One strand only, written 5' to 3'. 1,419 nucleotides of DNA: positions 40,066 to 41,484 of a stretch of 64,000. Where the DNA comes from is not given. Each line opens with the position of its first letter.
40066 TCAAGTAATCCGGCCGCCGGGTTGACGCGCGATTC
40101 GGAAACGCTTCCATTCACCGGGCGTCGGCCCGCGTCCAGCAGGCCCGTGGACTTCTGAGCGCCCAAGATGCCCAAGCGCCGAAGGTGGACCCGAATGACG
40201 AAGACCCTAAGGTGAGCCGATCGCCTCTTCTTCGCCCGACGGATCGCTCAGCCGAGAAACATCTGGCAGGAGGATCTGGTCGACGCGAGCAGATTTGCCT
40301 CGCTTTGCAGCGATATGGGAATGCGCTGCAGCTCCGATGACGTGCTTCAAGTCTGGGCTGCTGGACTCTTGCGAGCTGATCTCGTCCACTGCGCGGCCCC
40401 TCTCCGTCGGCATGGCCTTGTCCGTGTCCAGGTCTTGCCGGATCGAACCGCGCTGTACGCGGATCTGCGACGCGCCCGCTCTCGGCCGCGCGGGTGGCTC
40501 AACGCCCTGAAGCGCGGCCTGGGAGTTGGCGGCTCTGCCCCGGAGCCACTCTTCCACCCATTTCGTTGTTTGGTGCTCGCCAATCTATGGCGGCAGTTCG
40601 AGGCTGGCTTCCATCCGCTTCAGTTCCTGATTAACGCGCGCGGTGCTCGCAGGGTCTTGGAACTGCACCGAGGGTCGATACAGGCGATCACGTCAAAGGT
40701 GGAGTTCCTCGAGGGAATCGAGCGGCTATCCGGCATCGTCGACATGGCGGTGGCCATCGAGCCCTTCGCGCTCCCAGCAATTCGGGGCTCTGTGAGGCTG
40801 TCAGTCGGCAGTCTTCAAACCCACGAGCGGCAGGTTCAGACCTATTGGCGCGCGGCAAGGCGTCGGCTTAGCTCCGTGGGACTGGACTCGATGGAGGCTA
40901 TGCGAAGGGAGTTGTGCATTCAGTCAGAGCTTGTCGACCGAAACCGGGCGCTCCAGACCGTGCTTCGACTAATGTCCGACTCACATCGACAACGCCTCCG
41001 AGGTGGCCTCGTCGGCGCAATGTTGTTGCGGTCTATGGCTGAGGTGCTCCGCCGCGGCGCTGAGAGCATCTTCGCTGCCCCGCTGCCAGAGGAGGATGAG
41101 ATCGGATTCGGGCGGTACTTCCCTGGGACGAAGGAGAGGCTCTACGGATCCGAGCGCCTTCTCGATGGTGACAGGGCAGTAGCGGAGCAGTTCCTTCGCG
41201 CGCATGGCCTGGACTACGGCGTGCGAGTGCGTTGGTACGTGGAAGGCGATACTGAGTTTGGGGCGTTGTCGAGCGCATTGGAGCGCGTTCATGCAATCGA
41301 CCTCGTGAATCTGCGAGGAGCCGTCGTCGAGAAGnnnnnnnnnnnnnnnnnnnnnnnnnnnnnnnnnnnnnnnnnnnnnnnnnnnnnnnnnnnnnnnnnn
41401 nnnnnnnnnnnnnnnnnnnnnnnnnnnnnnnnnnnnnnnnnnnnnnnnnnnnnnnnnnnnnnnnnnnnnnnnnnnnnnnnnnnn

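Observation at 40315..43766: Candidate three-gene anti-phage module: unknown TOPRIM-like protein, SIR2_2-family protein and a 2-TM membrane protein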

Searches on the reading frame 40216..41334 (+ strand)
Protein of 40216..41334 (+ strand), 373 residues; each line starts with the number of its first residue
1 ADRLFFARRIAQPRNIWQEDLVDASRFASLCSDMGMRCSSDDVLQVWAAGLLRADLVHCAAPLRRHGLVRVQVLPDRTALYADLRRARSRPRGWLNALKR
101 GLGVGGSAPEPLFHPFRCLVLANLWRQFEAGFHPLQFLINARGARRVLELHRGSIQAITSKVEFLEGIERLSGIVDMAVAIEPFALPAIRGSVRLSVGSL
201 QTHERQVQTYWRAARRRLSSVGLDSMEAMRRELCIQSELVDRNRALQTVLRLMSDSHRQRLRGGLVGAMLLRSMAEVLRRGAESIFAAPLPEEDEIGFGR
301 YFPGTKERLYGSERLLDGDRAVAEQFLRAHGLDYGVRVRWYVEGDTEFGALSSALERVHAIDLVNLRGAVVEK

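Call 93: predict_structure(alignment_id=A7)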
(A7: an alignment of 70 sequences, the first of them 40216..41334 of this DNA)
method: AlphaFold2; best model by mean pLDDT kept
length: 373 residues; sequences in the alignment: 70
mean_pLDDT: 92.1   pTM: 0.86
mean pLDDT of the five models: 92.1, 91.4, 91.3, 90.7, 90.0
residues with pLDDT >= 90: 291; 70-90: 66; 50-70: 14; < 50: 2
segments of 3 or more residues with pLDDT < 50: none
pLDDT, mean of each block of 10 residues (from residue 1): 93 90 98 95 96 98 95 97 96 89 78 98 93 89 93 95 97 98 97 91 96 97 98 97 93 91 96 98 98 93 94 92 91 71 88 75 78 44
secondary structure, 60 per line:
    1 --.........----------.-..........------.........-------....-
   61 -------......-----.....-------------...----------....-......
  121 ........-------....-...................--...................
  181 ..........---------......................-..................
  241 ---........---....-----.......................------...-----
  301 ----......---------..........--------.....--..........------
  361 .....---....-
elements in order: H3-11 H24-33 H40-48 E56-59 E68-73 E79-83 E110-113 H115-128 H136-139 H141-159 H162-190 H200-221 H223-240 H244-251 H255-258 H264-286 H305-310 H320-329 E338-342 H345-354 E361-365 H369-372
